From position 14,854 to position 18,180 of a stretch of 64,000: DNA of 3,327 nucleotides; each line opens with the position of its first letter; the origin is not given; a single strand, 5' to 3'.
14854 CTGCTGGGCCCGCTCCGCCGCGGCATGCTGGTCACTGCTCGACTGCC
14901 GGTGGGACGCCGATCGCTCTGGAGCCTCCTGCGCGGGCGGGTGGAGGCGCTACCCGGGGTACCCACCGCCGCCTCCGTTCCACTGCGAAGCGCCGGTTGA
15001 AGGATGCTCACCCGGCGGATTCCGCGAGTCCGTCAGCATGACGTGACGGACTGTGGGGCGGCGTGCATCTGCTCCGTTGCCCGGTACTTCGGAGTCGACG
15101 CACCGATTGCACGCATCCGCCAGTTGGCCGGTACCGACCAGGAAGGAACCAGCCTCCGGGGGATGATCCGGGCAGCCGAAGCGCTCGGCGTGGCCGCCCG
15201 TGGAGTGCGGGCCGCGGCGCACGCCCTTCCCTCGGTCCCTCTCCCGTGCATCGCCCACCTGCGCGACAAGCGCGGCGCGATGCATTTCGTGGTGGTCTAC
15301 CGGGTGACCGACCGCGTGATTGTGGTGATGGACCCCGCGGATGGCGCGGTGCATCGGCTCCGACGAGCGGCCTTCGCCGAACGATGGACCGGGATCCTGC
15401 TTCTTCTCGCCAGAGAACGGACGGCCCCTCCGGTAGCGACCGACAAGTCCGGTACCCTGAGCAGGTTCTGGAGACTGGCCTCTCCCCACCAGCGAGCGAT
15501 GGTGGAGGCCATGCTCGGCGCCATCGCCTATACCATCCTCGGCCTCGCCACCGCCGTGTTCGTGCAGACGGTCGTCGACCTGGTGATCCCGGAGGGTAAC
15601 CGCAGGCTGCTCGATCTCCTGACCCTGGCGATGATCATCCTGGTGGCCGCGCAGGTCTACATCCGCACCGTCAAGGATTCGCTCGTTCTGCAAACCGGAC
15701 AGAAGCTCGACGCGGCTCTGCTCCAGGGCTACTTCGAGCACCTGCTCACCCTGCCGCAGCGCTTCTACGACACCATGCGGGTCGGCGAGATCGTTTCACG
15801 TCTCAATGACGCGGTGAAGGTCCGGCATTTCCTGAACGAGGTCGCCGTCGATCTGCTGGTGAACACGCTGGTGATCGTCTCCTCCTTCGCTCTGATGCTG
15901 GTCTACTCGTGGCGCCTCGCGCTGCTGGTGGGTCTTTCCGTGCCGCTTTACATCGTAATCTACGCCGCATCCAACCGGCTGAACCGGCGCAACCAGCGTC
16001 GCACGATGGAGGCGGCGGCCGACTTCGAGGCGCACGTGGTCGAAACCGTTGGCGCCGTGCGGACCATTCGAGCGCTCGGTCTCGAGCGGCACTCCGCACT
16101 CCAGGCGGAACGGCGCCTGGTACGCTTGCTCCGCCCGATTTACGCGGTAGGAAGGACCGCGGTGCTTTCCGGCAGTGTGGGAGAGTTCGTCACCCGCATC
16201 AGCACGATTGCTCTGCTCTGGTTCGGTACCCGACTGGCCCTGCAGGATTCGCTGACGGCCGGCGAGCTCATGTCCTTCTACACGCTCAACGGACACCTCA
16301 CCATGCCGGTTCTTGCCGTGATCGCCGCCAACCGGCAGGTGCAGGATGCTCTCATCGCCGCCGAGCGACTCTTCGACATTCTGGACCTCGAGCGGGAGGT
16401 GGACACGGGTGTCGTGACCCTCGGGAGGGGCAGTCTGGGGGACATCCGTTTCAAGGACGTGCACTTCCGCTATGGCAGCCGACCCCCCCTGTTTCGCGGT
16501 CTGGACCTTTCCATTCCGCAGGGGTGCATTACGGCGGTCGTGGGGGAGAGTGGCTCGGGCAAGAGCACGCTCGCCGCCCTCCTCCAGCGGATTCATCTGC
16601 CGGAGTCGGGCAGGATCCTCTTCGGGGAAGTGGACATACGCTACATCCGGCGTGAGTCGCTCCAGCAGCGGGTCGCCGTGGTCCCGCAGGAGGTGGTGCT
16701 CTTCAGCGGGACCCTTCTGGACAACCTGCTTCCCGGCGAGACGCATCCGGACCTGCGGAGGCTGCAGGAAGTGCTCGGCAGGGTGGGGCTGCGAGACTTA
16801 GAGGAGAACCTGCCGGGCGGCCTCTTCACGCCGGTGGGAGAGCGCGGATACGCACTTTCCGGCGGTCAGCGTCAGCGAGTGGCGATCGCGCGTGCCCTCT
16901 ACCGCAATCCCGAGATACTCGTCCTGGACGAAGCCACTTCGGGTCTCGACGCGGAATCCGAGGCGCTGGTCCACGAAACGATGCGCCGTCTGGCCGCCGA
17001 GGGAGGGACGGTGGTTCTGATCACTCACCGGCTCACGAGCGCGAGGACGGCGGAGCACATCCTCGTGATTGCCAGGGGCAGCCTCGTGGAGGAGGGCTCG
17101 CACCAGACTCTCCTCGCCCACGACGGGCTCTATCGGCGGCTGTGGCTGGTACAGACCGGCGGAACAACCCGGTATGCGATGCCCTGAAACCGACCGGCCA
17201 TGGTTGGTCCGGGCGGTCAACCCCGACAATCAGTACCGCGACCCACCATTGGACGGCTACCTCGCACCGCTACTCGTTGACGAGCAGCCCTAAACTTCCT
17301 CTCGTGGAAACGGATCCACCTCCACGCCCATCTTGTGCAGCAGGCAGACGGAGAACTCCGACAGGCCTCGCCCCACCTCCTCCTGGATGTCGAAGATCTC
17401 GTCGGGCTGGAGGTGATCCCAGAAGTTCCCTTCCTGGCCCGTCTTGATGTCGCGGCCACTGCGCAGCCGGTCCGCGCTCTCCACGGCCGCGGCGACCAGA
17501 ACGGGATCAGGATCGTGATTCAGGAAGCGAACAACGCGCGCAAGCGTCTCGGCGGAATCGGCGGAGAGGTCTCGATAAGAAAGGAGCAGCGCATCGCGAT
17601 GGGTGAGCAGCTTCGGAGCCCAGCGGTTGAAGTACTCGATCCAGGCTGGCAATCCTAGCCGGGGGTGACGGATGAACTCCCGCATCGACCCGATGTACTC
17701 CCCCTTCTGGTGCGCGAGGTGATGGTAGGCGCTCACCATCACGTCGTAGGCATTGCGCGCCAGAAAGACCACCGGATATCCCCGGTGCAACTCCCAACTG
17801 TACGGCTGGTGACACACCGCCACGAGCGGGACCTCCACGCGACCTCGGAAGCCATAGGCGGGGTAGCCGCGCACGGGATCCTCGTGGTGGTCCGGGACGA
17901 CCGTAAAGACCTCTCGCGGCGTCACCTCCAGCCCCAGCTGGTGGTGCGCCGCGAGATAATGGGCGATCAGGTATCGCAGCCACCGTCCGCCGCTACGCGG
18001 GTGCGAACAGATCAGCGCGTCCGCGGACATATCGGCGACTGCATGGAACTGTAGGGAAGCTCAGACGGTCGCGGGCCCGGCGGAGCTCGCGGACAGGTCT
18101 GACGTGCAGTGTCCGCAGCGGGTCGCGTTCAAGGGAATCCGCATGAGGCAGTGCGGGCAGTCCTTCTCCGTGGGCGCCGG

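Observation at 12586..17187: Two tandem double-glycine-leader peptides with 32-aa hydrophobic Cys-pair cores, plus membrane protein, HlyD and C39-ABC exporter: a two-peptide bacteriocin-like system in a high-GC genome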

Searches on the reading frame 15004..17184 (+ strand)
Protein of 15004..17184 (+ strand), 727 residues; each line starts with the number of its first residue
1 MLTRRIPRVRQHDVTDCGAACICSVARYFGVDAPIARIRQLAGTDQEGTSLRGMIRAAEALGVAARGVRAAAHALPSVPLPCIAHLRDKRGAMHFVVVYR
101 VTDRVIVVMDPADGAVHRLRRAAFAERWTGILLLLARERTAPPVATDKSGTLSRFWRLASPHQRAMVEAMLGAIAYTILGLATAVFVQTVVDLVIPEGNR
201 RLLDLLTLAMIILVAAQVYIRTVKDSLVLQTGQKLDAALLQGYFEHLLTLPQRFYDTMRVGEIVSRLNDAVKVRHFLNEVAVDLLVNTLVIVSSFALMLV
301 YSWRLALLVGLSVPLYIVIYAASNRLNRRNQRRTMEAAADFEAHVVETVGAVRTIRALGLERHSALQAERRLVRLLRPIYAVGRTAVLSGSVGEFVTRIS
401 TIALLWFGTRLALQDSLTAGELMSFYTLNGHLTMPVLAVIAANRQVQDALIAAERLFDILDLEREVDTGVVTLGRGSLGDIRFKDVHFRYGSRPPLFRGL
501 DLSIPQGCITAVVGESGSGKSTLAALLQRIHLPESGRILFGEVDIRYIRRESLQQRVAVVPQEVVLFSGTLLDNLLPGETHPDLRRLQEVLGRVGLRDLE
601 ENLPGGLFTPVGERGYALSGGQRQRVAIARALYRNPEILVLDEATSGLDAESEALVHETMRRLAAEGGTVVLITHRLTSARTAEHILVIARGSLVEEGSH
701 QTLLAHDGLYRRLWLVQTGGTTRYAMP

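Call 5: search_protein_families(library=ncbifam, proteins=[window:15004-17184:+], max_evalue=1)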
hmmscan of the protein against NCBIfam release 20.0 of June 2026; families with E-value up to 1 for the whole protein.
window:15004-17184:+ (727 aa): 195 families (the best 25 are shown)
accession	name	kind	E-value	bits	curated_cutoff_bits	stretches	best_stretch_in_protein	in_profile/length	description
TIGR01846.1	type_I_sec_HlyB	subfamily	5e-141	471.3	725.55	1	20-719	3-694/694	type I secretion system permease/ATPase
TIGR01193.1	bacteriocin_ABC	subfamily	2.8e-135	452.6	523.85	1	11-714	1-706/708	peptide cleavage/export ABC transporter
TIGR03796.1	NHLM_micro_ABC1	equivalog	7.2e-126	421.1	853.3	1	5-713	1-708/710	NHLP family bacteriocin export ABC transporter peptidase/permease/ATPase subunit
TIGR02203.1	MsbA_lipidA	equivalog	8.4e-109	364.6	602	1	153-717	3-569/572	lipid A export permease/ATP-binding protein MsbA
TIGR03375.1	type_I_sec_LssB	subfamily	1.3e-103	347.6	693.1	1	20-705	5-690/696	type I secretion system permease/ATPase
TIGR00958.1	3a01208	subfamily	8.3e-103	345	874.6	1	146-713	143-710/711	antigen peptide transporter 2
TIGR02204.1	MsbA_rel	hypoth_equivalog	9.5e-101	338.2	780.4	1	150-717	4-575/576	ABC transporter, permease/ATP-binding protein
TIGR03797.1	NHLM_micro_ABC2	equivalog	4.2e-94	316.4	709.4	1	100-714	78-682/686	NHLP bacteriocin export ABC transporter permease/ATPase subunit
NF008381.0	PRK11176.1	equivalog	1.5e-83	281.1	867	1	150-718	11-580/582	lipid A ABC transporter ATP-binding protein/permease MsbA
NF045513.1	HepA_fam_ABC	equivalog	2.3e-79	267.4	725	1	207-710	101-602/610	heterocyst formation ABC transporter subunit HepA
NF052233.1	CphA_assoc_ABC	equivalog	4e-73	247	880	1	148-718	168-744/766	cyanophycin metabolism-associated ABC transporter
NF010178.0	PRK13657.1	equivalog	1.9e-72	244.5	733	1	160-713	15-566/588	glucan ABC transporter ATP-binding protein/ permease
TIGR02857.1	CydD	equivalog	2.2e-70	238.1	435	1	164-688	3-528/529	thiol reductant ABC exporter subunit CydD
TIGR01842.1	type_I_sec_PrtD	subfamily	4.4e-70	236.7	510.15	1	162-705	4-542/544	type I secretion system permease/ATPase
NF008364.0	PRK11160.1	equivalog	1.1e-66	225.6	630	1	243-713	99-571/575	heme ABC transporter ATP-binding protein/permease CydC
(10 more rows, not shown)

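Call 6: search_protein_families(library=pfam, proteins=[window:15004-17184:+], max_evalue=1)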
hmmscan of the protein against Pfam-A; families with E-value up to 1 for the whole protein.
window:15004-17184:+ (727 aa): 16 families
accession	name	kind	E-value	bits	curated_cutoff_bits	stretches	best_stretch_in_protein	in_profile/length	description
PF00664.28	ABC_membrane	-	1.5e-46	159.8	28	1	169-436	4-274/274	ABC transporter transmembrane region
PF03412.21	Peptidase_C39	-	1.3e-34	119.3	22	1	7-138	3-131/133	Peptidase C39 family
PF00005.33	ABC_tran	-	6.1e-31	108.3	25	1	498-646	2-137/137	ABC transporter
PF13304.12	AAA_21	-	2.6e-05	24.9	27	1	619-675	239-298/304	AAA domain, putative AbiEii toxin, Type IV TA system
PF02463.25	SMC_N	-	0.00016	21.7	40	1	617-689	136-211/220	RecF/RecN/SMC N terminal domain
PF13191.12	AAA_16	-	0.00027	21.9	32.6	1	506-670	23-164/167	AAA ATPase domain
PF13401.12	AAA_22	-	0.0011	19.8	27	1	509-648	7-96/130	AAA domain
PF13555.12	AAA_29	-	0.0018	18.4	27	1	502-524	17-39/61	P-loop containing region of AAA domain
PF09818.15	ABC_ATPase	-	0.0073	15.8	23.2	1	502-537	75-112/283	P-loop domain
PF13481.12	AAA_25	-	0.019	15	27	1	503-541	29-65/195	AAA domain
PF13238.12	AAA_18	-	0.086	13.7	29.4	0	512-531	3-22/128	AAA domain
PF13558.12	SbcC_Walker_B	-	0.12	13.1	27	1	632-659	53-87/90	SbcC/RAD50-like, Walker B motif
PF05729.18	NACHT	-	0.12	12.6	26.7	1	511-527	4-20/167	NACHT domain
PF03193.22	RsgA_GTPase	-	0.15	12.3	30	1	507-528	106-127/174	RsgA GTPase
PF13671.12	AAA_33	-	0.16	12.7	27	0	511-526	3-18/143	AAA domain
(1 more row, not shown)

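Call 10: find_encoding_contigs(protein=window:15004-17184:+, flank=10000, max_places=6)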
Protein window:15004-17184:+ (727 aa): no gene with exactly this product is on record in the collection.

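Call 14: find_related_loci(query=window:15004-17184:+, collection=genome_contigs, flank=8000)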
Query window:15004-17184:+ (727 aa) in genome_contigs; peptide patterns used: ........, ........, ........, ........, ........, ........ (x = any residue, [..] = any of these).
189 stretches matched a pattern; 67 encode a relative of the query (tblastn E <= 1e-3); 67 distinct loci.
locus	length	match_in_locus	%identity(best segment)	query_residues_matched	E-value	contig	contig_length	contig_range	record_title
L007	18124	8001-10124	45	9-717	0e+0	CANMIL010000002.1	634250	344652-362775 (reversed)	uncultured Tenacibaculum sp. isolate 4-648-3Z.fasta genome assembly, contig: NODE_2, whole genome shotgun sequence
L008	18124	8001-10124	46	9-717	0e+0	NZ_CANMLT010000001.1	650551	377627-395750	Uncultured Tenacibaculum sp. isolate 654-n.fasta NODE_1, whole genome shotgun sequence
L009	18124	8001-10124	46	9-717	0e+0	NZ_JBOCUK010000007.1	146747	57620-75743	Tenacibaculum sp. TC6 scaffold7, whole genome shotgun sequence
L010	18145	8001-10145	44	8-720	0e+0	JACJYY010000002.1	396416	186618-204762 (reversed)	MAG: Flavobacteriales bacterium isolate HK-STAS-BACT-50 HK-STAS-BACT-50_2, whole genome shotgun sequence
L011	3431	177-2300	46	9-717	0e+0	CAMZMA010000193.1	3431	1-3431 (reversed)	uncultured Flavobacteriaceae bacterium isolate TAG_MAG_00011 genome assembly, contig: TAG_MAG_00011_000000000293, whole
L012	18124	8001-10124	45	9-717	0e+0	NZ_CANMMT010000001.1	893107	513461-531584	Uncultured Tenacibaculum sp. isolate 838.fasta NODE_1, whole genome shotgun sequence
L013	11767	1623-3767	45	4-717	0e+0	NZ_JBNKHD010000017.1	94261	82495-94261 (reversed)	MAG: Tenacibaculum sp. isolate E1E2.bin.12.orig k141_1391078, whole genome shotgun sequence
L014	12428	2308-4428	46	7-714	0e+0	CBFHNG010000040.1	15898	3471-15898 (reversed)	MAG: Flavobacteriaceae bacterium isolate AGTU_80_bin_57_indper genome assembly, contig: AGTU_80_bin_57_indper_c40, whole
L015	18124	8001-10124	46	9-717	0e+0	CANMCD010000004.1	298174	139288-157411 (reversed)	uncultured Tenacibaculum sp. isolate 1120.fasta genome assembly, contig: NODE_4, whole genome shotgun sequence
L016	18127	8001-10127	45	8-717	0e+0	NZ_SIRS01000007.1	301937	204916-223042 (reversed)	Hyunsoonleella pacifica strain SW033 contig7, whole genome shotgun sequence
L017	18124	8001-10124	45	9-717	0e+0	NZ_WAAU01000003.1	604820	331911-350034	Tenacibaculum aiptasiae strain a4 scaffold5, whole genome shotgun sequence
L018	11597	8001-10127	44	8-717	0e+0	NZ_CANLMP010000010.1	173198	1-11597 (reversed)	Uncultured Aquimarina sp. isolate 4R5-1-G.fasta NODE_10, whole genome shotgun sequence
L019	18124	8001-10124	45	9-717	0e+0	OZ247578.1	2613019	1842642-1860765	MAG: uncultured Polaribacter sp. isolate 1a0cd118-56bb-4dac-8ac2-425798a2b3c3 genome assembly, chromosome: 1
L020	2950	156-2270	45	9-714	0e+0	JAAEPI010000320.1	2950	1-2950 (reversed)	MAG: Cytophagales bacterium isolate Cli_7 CliG_CONTIG894793, whole genome shotgun sequence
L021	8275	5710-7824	43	9-714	0e+0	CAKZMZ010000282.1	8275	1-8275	MAG TPA_asm: uncultured Thalassobius sp. isolate SRR4030105_bin.34_CONCOCT_v1.1_MAG genome assembly, contig: ERZ781359.5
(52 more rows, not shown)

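Call 28: search_solved_structures(query=window:15004-17184:+, max_evalue=1e-40, show_alignments=2)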
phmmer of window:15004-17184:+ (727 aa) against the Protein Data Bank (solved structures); distinct sequences matched with E-value up to 1e-40: 241 (the best 60 are shown).
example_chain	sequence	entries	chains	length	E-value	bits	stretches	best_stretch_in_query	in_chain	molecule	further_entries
4ry2_A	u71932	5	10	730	9e-128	430.8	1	5-718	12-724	ABC-type bacteriocin transporter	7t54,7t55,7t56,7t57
8vp3_A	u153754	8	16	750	1e-127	430.7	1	5-718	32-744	ABC-type bacteriocin transporter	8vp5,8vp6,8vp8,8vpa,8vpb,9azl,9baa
4s0f_A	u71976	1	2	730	2.4e-127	429.5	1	5-718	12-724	ABC-type bacteriocin transporter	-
8vp9_A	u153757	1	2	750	1.4e-126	427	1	4-718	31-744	ABC-type bacteriocin transporter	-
6v9z_A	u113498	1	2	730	1.6e-126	426.7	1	5-718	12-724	ABC-type bacteriocin transporter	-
8zpx_B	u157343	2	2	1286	4.6e-124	418.6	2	171-717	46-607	ABC transporter B family member 1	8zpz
9juj_A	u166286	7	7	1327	5.2e-124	418.4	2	171-717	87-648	ABC transporter B family member 1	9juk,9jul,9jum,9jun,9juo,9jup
8zq4_B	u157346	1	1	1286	3e-123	415.9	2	171-717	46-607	ABC transporter B family member 1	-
3g60_A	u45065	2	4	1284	1e-119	404.2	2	231-721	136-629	Multidrug resistance protein 1a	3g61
7zka_A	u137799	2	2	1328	1.3e-119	403.9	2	229-721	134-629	ATP-dependent translocase ABCB1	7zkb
3g5u_A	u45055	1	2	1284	1.5e-119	403.7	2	231-721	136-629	Multidrug resistance protein 1a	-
8woi_A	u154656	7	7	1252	1.8e-119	403.4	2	264-718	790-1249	ABC transporter B family member 19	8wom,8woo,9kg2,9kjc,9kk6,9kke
7zk4_A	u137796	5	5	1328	2e-119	403.3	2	229-721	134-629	ATP-dependent translocase ABCB1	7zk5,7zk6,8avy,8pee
6ujw_A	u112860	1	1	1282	2e-119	403.3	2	231-721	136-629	ATP-dependent translocase ABCB1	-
4m2s_A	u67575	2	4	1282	2e-119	403.2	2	231-721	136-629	Multidrug resistance protein 1A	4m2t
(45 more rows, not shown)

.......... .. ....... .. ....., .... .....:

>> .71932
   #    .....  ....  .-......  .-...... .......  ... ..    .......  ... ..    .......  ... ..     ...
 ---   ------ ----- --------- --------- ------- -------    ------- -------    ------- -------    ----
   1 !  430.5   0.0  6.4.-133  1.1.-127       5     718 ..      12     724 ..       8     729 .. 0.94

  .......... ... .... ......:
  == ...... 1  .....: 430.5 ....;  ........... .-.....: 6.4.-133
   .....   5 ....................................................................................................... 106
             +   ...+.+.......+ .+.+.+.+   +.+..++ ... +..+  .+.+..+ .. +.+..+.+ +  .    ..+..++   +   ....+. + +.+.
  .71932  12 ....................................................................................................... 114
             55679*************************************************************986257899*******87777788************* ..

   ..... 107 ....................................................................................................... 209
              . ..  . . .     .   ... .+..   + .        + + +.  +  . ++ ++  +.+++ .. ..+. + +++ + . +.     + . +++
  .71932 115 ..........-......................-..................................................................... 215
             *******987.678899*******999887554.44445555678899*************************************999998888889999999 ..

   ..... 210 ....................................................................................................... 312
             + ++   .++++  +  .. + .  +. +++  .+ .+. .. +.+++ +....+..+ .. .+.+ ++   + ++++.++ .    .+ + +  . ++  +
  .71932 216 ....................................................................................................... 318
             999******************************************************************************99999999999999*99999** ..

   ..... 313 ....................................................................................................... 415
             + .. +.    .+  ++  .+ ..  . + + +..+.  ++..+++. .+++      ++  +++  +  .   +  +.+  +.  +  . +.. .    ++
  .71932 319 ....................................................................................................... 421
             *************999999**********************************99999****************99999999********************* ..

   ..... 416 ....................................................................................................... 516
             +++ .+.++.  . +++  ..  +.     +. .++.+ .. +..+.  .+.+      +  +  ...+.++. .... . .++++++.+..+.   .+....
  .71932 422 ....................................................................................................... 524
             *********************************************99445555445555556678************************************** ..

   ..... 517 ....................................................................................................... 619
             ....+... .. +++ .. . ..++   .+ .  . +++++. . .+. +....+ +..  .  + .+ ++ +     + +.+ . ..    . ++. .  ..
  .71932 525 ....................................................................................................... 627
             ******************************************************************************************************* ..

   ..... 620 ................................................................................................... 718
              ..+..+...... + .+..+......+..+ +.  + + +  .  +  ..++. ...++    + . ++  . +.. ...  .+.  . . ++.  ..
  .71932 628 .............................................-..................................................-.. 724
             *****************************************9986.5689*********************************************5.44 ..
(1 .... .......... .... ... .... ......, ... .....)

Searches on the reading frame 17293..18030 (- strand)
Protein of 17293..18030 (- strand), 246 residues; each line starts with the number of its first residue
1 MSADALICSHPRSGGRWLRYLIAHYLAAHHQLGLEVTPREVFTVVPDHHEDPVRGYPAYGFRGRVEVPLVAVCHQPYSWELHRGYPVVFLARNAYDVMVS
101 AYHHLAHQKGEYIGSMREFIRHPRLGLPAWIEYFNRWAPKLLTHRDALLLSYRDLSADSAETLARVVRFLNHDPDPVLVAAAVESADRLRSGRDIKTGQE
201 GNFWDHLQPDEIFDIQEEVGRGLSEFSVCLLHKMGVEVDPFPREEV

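Call 5: search_protein_families(library=ncbifam, proteins=[window:17293-18030:-], max_evalue=1)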
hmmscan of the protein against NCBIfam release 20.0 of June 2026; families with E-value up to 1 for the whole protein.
window:17293-18030:- (246 aa): 1 family
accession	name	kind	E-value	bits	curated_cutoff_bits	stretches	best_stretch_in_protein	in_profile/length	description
NF052394.1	NodProtNoeE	equivalog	0.05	12.3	500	1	68-192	122-237/387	nodulation protein NoeE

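Call 6: search_protein_families(library=pfam, proteins=[window:17293-18030:-], max_evalue=1)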
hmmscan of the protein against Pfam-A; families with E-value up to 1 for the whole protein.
window:17293-18030:- (246 aa): 3 families
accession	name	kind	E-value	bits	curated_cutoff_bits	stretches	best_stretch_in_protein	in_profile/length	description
PF00685.33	Sulfotransfer_1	-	3.7e-11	43.3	22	1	4-173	3-182/255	Sulfotransferase domain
PF13469.12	Sulfotransfer_3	-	3.2e-06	28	27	1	87-171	127-211/216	Sulfotransferase family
PF00856.33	SET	-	0.087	13.7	22.4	1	108-200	11-99/105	SET domain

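Call 38: search_protein_families(library=padloc, proteins=[window:17293-18030:-], max_evalue=0.1)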
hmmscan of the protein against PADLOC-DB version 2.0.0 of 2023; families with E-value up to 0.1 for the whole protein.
window:17293-18030:- (246 aa): 0 families

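Call 54: search_solved_structures(query=window:17293-18030:-, max_evalue=0.01)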
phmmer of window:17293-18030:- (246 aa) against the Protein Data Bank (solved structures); distinct sequences matched with E-value up to 0.01: 35.
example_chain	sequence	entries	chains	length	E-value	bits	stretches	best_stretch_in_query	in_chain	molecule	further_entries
1zd1_A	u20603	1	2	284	3.3e-09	39.7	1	4-187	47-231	Sulfotransferase 4A1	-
3ckl_A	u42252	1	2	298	4.8e-07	32.6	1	7-173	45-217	Sulfotransferase family cytosolic 1B member 1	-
3f3y_A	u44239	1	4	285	5.7e-07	32.3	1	3-178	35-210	Bile salt sulfotransferase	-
4ifb_A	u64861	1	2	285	5.7e-07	32.3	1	3-178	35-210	Bile salt sulfotransferase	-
1efh_A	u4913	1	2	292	6e-07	32.3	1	3-178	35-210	HYDROXYSTEROID SULFOTRANSFERASE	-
1ov4_A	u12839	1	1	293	6.3e-07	32.2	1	3-178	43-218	Alcohol sulfotransferase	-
1j99_A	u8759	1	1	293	6.7e-07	32.1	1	3-178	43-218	ALCOHOL SULFOTRANSFERASE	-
2qp4_A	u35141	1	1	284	9.2e-07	31.7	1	3-178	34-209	Bile salt sulfotransferase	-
2z5f_A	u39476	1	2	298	1.1e-06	31.5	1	7-173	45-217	Sulfotransferase family cytosolic 1B member 1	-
2qp3_A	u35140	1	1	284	1.1e-06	31.4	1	3-178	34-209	Bile salt sulfotransferase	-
1g3m_A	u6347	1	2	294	1.8e-06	30.7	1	79-185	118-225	ESTROGEN SULFOTRANSFERASE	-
1hy3_A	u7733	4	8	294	1.9e-06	30.6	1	79-185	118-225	ESTROGEN SULFOTRANSFERASE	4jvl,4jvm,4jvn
7d1x_A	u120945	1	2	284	2.1e-06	30.5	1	3-173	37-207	Sulfotransferase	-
7eov_A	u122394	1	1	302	2.3e-06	30.3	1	3-173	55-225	cytosolic sulfotransferase SULT2A8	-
1ls6_A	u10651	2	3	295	4e-06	29.6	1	4-175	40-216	aryl sulfotransferase | Sulfotransferase 1A1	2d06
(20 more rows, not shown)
